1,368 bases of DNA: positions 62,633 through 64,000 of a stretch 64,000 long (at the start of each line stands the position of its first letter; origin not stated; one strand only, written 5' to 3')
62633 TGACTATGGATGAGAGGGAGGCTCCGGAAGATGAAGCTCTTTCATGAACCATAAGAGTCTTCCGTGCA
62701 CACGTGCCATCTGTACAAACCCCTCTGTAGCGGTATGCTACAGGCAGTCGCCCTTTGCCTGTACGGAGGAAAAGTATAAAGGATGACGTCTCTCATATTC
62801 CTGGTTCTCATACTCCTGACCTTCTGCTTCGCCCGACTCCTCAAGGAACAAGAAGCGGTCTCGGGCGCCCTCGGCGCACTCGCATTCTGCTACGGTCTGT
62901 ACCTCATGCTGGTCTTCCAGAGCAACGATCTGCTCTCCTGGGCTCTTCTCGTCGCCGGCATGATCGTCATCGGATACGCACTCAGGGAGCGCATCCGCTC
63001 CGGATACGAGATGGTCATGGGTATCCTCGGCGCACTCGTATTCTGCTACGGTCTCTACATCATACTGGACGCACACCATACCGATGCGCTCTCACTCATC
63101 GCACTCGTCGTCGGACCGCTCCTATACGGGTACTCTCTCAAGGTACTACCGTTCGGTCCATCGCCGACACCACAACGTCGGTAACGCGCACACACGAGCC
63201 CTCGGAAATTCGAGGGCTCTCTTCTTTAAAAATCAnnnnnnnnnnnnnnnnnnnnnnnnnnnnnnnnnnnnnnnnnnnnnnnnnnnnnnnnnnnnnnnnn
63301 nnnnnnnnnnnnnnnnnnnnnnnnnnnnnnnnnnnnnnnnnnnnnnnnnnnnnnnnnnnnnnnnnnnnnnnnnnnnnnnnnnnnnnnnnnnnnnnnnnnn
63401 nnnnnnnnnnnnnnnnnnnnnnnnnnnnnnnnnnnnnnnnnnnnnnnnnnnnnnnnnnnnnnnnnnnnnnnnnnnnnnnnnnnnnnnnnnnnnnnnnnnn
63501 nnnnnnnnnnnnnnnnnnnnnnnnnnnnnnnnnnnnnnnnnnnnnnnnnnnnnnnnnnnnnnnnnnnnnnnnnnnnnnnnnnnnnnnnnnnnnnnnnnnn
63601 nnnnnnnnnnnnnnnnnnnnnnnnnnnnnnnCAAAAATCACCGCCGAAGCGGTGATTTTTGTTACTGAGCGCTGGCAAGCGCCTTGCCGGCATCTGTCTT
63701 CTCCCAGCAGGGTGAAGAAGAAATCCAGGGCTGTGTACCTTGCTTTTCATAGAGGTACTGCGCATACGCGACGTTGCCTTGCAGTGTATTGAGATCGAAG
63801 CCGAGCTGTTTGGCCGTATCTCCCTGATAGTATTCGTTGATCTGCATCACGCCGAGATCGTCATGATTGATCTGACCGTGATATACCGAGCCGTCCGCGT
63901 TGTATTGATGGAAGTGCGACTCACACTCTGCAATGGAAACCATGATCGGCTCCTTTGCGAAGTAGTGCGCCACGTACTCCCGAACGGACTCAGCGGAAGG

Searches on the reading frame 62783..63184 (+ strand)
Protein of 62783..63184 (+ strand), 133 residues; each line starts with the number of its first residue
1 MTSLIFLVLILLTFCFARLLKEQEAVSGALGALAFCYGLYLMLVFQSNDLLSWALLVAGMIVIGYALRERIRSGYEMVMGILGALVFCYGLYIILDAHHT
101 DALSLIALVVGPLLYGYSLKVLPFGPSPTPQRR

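Call 6: search_protein_families(library=pfam, max_evalue=1, proteins=[window:62783-63184:+])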
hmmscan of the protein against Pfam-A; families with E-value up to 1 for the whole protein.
window:62783-63184:+ (133 aa): 7 families
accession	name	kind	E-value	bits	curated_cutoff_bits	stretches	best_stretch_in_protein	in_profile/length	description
PF14325.12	DUF4383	-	0.0018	19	27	1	38-96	38-96/125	Domain of unknown function (DUF4383)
PF24961.1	NfeD_membrane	-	0.0021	18.5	26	1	6-110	5-105/119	NfeD integral membrane domain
PF10990.13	DUF2809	-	0.0098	17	29.3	1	7-65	14-72/86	Protein of unknown function (DUF2809)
PF25114.1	AtTam38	-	0.059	13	27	1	2-34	162-194/270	AtTam38 family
PF03649.18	UPF0014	-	0.093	12.5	22.6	1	4-90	8-98/242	Uncharacterised protein family (UPF0014)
PF14256.11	YwiC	-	0.12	13.1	25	1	13-93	42-124/126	YwiC-like protein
PF01040.23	UbiA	-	0.7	9.6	34.2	1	27-115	67-155/250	UbiA prenyltransferase family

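Call 11: find_encoding_contigs(protein=window:62783-63184:+, flank=10000, max_places=6)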
Protein window:62783-63184:+ (133 aa): no gene with exactly this product is on record in the collection.

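Call 12: find_homologous_proteins(query=window:62783-63184:+, max_evalue=0.01)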
Query window:62783-63184:+ (133 aa): 2 proteins with E <= 0.01 among 213 candidates.
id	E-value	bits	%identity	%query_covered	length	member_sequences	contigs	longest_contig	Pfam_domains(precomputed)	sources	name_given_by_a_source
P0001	5.2e-78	277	100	100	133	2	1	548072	-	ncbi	-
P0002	5.5e-67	242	87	100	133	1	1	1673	-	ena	-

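Call 13: find_encoding_contigs(protein=P0001, flank=10000, max_places=6)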
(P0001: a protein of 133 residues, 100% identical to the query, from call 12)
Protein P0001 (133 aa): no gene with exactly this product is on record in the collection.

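Call 14: find_encoding_contigs(protein=P0002, flank=10000, max_places=6)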
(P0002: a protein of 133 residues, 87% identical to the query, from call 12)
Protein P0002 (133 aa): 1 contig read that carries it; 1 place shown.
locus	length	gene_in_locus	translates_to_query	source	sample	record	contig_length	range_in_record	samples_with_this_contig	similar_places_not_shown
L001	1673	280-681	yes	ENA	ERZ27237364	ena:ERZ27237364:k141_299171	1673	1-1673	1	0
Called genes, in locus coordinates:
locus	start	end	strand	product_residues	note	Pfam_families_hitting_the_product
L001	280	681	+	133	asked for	-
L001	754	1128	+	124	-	PF07681:DoxX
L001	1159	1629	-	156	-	-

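Call 16: find_encoding_contigs(protein=P0004, flank=10000, max_places=10)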
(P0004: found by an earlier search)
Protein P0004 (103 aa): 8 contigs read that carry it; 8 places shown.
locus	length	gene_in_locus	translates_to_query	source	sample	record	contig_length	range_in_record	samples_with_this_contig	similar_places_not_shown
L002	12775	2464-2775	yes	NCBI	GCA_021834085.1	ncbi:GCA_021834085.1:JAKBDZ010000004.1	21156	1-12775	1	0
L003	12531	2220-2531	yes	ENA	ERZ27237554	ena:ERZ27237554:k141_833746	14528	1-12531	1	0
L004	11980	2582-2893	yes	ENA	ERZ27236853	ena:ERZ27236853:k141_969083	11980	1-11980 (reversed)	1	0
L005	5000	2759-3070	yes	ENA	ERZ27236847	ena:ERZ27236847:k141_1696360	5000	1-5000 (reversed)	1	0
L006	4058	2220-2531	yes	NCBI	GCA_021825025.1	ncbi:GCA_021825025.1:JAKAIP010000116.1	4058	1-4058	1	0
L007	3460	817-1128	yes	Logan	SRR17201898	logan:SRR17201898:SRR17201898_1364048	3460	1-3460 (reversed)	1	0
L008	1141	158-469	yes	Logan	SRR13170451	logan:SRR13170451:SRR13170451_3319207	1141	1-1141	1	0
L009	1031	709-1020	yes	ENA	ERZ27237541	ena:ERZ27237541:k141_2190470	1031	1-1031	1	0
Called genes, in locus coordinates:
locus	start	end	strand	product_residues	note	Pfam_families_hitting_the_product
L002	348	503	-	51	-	-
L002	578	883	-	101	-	-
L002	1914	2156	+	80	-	-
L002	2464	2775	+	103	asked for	-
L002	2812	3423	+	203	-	-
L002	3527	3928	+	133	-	-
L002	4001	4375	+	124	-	PF07681:DoxX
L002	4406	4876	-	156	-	-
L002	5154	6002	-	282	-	PF02272:DHHA1 (faint)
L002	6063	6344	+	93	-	PF01016:Ribosomal_L27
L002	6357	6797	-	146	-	PF01281:Ribosomal_L9_N, PF03948:Ribosomal_L9_C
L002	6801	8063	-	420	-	PF00595:PDZ, PF13180:PDZ_2, PF17820:PDZ_6, PF03572:Peptidase_S41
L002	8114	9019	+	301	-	PF01544:CorA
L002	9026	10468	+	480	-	PF00133:tRNA-synt_1 (faint), PF01406:tRNA-synt_1e, PF09334:tRNA-synt_1g (weak), PF23493:CysS_C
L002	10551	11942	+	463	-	PF00772:DnaB, PF03796:DnaB_C, PF13481:AAA_25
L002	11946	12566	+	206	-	PF21176:RecR_HhH (faint), PF01751:Toprim, PF13662:Toprim_4, PF21175:RecR_C (weak)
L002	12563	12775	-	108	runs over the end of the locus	PF00829:Ribosomal_L21p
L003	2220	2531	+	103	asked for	-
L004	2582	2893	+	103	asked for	-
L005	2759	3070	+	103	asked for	-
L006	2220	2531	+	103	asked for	-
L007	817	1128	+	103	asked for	-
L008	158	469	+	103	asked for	-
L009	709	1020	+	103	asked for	-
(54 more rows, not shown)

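Call 17: find_encoding_contigs(protein=P0003, flank=10000, max_places=10)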
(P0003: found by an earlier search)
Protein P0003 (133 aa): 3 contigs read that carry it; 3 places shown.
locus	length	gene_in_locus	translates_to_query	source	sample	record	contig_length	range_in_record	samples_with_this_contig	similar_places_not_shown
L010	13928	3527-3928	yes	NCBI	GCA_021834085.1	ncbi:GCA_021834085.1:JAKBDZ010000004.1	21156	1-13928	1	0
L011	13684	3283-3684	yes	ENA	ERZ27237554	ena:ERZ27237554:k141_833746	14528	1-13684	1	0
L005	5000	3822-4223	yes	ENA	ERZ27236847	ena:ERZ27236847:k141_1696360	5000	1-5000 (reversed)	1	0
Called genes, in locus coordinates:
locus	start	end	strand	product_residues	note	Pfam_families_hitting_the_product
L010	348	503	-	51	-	-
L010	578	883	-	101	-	-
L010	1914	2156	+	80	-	-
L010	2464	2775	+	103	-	-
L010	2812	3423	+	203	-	-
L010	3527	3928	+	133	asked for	-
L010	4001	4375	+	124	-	PF07681:DoxX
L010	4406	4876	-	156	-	-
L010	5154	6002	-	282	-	PF02272:DHHA1 (faint)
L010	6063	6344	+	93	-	PF01016:Ribosomal_L27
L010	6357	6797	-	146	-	PF01281:Ribosomal_L9_N, PF03948:Ribosomal_L9_C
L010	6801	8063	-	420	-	PF00595:PDZ, PF13180:PDZ_2, PF17820:PDZ_6, PF03572:Peptidase_S41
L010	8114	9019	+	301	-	PF01544:CorA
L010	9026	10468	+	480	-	PF00133:tRNA-synt_1 (faint), PF01406:tRNA-synt_1e, PF09334:tRNA-synt_1g (weak), PF23493:CysS_C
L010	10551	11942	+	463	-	PF00772:DnaB, PF03796:DnaB_C, PF13481:AAA_25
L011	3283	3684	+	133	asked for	-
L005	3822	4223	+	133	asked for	-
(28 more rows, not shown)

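Call 20: find_homologous_proteins(query=P0004, max_evalue=0.1)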
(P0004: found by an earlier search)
Query P0004 (103 aa): 1 proteins with E <= 0.1 among 17 candidates.
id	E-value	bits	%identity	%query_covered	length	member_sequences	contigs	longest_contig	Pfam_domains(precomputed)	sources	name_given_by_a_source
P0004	1.8e-62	226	100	100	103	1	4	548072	-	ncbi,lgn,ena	-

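Call 21: find_homologous_proteins(query=P0005, max_evalue=0.1)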
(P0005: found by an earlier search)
Query P0005 (80 aa): 1 proteins with E <= 0.1 among 4 candidates.
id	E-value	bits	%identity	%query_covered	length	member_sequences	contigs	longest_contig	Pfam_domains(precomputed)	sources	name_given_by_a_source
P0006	1.5e-40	155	93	100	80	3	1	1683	-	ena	-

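Call 29: find_encoding_contigs(protein=P0006, flank=10000, max_places=6)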
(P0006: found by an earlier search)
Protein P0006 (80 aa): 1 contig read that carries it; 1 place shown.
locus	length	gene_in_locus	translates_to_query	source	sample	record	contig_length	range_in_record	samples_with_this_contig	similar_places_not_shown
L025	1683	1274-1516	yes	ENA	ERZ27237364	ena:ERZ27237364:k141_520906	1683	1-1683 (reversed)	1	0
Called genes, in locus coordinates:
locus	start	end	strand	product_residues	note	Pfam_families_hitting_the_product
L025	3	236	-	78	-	?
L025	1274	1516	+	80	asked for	-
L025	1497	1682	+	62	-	?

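Call 30: find_encoding_contigs(protein=P0007, flank=10000, max_places=10)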
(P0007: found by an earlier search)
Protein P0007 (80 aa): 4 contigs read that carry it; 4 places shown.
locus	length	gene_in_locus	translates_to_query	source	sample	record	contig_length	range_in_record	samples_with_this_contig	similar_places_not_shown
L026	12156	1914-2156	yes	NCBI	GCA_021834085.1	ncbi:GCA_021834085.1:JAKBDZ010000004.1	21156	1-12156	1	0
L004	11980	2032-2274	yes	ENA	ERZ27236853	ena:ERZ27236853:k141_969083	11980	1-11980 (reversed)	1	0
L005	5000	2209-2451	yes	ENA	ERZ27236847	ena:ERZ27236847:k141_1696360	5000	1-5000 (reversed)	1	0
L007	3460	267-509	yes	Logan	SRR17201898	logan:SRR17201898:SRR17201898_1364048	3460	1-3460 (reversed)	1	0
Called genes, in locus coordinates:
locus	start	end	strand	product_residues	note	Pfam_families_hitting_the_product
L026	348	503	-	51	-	-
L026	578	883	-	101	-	-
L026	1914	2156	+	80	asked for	-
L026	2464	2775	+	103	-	-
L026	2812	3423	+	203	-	-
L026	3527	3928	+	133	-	-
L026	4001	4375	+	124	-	PF07681:DoxX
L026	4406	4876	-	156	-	-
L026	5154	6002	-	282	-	PF02272:DHHA1 (faint)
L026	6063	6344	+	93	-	PF01016:Ribosomal_L27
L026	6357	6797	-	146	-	PF01281:Ribosomal_L9_N, PF03948:Ribosomal_L9_C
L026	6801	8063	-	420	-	PF00595:PDZ, PF13180:PDZ_2, PF17820:PDZ_6, PF03572:Peptidase_S41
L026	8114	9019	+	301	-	PF01544:CorA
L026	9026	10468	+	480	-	PF00133:tRNA-synt_1 (faint), PF01406:tRNA-synt_1e, PF09334:tRNA-synt_1g (weak), PF23493:CysS_C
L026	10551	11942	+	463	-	PF00772:DnaB, PF03796:DnaB_C, PF13481:AAA_25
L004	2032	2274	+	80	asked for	-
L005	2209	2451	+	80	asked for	-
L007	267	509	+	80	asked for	-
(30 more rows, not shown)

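Call 35: search_protein_families(library=phrogs, max_evalue=0.1, proteins=[window:62783-63184:+])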
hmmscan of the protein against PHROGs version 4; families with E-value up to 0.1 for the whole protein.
window:62783-63184:+ (133 aa): 0 families

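Call 36: search_protein_families(library=padloc, max_evalue=0.1, proteins=[window:62783-63184:+])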
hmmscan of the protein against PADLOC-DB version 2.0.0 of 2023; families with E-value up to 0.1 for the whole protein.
window:62783-63184:+ (133 aa): 0 families

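Call 37: search_protein_families(library=ncbifam, max_evalue=0.1, proteins=[window:62783-63184:+])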
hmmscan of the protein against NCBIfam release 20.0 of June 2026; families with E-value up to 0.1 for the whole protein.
window:62783-63184:+ (133 aa): 1 family
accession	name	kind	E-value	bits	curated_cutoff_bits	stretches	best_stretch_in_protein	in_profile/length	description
NF035944.1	PEPxxWA-CTERM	domain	0.0027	17.6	35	1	52-70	6-24/24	PEPxxWA-CTERM sorting domain-containing protein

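Call 70: predict_structure(alignment_id=A1)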
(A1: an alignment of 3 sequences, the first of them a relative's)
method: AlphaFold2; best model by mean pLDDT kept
length: 133 residues; sequences in the alignment: 3
mean_pLDDT: 59.1   pTM: 0.43
mean pLDDT of the five models: 59.1, 52.2, 51.1, 47.4, 47.0
residues with pLDDT >= 90: 0; 70-90: 2; 50-70: 116; < 50: 15
segments of 3 or more residues with pLDDT < 50: 121-133
pLDDT, mean of each block of 10 residues (from residue 1): 54 58 58 68 63 67 62 61 65 58 61 56 42 44
secondary structure, 60 per line:
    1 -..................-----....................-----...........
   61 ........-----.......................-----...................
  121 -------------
elements in order: H2-19 H25-44 H50-68 H74-96 H102-120

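Call 72: search_protein_families(library=pfam, max_evalue=0.1, proteins=[L002:4406-4876:-])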
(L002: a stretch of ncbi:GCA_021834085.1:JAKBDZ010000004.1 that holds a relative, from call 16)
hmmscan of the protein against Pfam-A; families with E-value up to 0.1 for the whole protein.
L002:4406-4876:- (156 aa): 1 family
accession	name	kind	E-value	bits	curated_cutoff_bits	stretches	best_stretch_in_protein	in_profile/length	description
PF01464.25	SLT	-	0.017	15.1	21.3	1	55-111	8-56/117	Transglycosylase SLT domain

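Call 73: find_related_loci(query=P0004, collection=viral_contigs, flank=5000)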
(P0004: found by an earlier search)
Query P0004 (103 aa) in viral_contigs; peptide patterns used: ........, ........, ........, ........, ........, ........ (x = any residue, [..] = any of these).
28 stretches matched a pattern, but none encodes a relative of the query by tblastn (E <= 1e-3).

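Call 74: find_related_loci(query=A1, collection=viral_contigs, flank=5000)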
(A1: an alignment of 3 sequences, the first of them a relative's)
Query A1 (133 aa) in viral_contigs; peptide patterns used: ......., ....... (x = any residue, [..] = any of these).
260 stretches matched a pattern, but none encodes a relative of the query by tblastn (E <= 1e-3).

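Call 75: find_related_loci(query=A2, collection=viral_contigs, flank=5000)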
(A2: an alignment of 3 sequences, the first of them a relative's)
Query A2 (80 aa) in viral_contigs; peptide patterns used: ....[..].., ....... (x = any residue, [..] = any of these).
140 stretches matched a pattern, but none encodes a relative of the query by tblastn (E <= 1e-3).

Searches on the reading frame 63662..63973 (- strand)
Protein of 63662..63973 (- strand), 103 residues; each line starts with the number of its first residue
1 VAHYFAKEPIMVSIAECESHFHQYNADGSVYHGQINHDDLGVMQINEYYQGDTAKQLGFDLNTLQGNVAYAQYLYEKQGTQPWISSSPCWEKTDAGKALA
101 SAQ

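Call 6: search_protein_families(library=pfam, max_evalue=1, proteins=[window:63662-63973:-])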
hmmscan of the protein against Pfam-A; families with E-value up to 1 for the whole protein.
window:63662-63973:- (103 aa): 1 family
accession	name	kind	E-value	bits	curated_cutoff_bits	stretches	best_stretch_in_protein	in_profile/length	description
PF01464.25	SLT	-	0.013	15.5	21.3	1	7-58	13-56/117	Transglycosylase SLT domain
